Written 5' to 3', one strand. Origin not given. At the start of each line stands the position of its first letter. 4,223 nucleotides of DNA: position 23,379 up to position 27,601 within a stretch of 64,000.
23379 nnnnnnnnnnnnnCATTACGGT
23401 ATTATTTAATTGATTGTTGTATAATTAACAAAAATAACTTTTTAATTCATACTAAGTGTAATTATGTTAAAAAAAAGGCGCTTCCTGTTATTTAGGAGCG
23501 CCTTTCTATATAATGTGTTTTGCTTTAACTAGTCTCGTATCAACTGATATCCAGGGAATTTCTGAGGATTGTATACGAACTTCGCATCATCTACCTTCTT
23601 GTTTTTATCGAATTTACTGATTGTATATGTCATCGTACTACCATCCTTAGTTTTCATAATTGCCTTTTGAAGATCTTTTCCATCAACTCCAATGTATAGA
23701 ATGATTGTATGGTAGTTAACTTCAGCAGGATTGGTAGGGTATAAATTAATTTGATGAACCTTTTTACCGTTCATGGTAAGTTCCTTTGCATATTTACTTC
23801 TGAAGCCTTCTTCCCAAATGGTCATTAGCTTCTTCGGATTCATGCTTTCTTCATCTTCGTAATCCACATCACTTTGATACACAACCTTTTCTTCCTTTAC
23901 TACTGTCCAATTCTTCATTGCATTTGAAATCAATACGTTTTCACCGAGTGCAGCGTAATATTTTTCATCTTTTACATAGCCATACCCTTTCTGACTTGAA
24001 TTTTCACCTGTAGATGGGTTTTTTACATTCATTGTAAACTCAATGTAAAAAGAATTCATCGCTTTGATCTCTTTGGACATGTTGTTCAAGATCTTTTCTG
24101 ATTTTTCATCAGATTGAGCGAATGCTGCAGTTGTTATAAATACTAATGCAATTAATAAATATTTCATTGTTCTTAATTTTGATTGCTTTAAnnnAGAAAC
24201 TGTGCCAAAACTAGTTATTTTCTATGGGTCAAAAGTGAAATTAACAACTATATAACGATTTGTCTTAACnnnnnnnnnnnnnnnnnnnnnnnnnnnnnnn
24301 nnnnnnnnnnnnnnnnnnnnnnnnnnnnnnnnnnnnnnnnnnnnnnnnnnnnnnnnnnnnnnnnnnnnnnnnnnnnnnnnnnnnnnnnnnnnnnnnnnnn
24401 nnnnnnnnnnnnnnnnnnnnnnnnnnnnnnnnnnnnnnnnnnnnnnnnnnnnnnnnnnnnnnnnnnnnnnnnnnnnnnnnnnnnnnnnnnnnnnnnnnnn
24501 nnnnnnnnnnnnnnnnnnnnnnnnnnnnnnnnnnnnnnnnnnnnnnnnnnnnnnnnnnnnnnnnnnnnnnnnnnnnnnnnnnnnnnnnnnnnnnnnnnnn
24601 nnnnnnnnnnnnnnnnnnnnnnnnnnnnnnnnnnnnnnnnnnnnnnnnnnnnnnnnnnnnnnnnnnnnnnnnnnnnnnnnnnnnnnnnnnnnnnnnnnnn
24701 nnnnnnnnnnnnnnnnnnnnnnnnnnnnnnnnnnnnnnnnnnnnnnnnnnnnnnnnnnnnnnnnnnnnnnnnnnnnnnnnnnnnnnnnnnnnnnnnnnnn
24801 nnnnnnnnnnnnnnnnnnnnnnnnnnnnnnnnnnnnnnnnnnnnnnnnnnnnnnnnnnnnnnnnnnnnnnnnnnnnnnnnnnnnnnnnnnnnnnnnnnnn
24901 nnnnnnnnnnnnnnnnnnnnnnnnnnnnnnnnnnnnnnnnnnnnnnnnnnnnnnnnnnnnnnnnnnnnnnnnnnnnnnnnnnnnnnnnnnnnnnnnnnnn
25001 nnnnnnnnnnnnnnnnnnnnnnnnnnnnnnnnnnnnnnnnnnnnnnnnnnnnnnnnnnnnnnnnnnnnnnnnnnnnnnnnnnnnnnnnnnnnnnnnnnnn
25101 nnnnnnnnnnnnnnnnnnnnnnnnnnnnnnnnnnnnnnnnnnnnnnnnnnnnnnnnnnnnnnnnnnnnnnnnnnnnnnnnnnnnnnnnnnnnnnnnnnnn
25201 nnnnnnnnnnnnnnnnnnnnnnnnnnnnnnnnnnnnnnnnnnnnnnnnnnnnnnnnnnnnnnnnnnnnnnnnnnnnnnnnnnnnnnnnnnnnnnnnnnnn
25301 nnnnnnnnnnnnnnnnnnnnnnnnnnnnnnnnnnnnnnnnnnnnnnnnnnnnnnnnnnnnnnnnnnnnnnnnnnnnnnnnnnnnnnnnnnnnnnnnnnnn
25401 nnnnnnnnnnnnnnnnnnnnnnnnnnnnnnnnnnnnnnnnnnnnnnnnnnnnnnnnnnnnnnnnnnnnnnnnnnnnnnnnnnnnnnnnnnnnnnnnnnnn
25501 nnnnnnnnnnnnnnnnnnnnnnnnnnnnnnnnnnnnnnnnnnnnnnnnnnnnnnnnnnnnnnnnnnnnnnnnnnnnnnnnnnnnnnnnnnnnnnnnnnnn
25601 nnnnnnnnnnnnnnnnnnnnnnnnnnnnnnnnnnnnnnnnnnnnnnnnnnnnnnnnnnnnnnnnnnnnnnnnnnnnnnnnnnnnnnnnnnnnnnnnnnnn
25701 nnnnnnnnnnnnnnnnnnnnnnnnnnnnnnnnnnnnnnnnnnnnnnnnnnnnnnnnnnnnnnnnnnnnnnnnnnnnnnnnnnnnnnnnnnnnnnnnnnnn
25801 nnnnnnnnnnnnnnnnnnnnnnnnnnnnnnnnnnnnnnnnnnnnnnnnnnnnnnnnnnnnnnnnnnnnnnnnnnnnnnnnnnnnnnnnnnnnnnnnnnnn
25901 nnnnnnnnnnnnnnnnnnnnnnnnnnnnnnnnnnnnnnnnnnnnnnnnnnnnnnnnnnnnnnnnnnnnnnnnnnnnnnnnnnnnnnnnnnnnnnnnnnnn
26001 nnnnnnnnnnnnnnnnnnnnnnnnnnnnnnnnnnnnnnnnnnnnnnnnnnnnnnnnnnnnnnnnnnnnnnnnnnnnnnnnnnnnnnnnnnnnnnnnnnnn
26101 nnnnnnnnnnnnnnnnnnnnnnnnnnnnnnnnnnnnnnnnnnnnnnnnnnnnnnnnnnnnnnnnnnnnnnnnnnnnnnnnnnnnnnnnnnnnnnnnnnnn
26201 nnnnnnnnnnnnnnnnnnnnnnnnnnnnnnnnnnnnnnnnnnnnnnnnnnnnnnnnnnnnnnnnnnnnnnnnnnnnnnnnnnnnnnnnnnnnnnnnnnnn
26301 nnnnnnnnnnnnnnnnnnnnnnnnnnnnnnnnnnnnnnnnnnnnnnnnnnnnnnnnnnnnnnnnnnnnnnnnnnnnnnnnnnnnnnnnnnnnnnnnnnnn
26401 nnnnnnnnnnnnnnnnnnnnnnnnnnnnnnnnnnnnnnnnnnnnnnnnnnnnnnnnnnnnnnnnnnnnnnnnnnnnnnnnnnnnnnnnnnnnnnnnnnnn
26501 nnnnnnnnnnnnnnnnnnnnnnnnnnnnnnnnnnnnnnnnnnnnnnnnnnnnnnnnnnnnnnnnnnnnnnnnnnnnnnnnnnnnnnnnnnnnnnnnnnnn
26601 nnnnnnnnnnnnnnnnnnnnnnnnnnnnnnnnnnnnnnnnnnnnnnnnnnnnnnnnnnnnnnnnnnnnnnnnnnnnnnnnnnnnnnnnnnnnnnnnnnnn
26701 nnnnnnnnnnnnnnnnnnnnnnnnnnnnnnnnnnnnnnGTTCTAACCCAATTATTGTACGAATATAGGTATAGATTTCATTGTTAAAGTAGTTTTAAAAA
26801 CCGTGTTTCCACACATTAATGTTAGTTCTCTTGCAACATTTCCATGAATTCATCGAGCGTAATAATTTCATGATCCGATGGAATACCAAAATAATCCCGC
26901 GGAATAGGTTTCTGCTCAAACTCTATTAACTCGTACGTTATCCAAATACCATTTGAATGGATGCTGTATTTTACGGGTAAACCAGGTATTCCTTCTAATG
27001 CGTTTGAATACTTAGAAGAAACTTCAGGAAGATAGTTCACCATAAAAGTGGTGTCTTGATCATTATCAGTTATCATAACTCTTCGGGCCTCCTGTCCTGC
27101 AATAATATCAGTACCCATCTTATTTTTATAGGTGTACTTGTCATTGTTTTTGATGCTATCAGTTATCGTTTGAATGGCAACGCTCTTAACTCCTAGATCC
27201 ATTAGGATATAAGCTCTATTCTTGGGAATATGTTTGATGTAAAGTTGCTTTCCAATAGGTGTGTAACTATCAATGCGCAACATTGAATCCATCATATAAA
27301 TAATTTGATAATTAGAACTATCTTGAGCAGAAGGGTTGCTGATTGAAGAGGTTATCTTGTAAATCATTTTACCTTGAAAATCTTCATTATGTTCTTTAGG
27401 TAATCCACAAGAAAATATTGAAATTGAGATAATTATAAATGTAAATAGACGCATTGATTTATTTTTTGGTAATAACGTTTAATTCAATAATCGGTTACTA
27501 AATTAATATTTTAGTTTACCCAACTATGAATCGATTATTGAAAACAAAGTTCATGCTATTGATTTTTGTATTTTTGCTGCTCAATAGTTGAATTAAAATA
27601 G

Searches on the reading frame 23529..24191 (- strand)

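Call 3: search_protein_families(library=pfam, proteins=[window:23529-24191:-], max_evalue=1)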
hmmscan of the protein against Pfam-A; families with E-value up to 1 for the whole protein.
window:23529-24191:- (220 aa): 6 families
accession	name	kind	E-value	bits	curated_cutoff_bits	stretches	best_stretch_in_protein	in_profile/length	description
PF03548.22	LolA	-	5.9e-08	33.1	23.6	1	84-207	46-164/165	Outer membrane lipoprotein carrier protein LolA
PF16584.11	LolA_2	-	5.1e-05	23.6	26.8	1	23-137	3-112/152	Outer membrane lipoprotein carrier protein LolA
PF17131.11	LolA_like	-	0.00065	19.8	30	1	124-196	65-138/184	Outer membrane lipoprotein-sorting protein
PF15219.11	TEX12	-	0.012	16.3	27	1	26-50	22-46/85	Testis-expressed 12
PF04956.18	TrbC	-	0.064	13.9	27.9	1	3-43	8-49/98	TrbC/VIRB2 pilin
PF22118.2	MtrF-like_dom-III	-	0.12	12.3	27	1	48-86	19-59/143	Decaheme cytochrome c component MtrF-like domain III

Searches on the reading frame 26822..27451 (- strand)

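Call 64: search_protein_families(library=pfam, proteins=[window:26822-27451:-], max_evalue=0.1)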
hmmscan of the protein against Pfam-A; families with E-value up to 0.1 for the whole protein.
window:26822-27451:- (209 aa): 2 families
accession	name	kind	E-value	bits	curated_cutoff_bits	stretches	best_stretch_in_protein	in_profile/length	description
PF14371.13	DUF4412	-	2.9e-05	24.4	21.6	1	153-193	150-190/191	Domain of unknown function (DUF4412)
PF22637.2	CBM_4_9_1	-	0.026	15.2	27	1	74-136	41-100/148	BppA domain 1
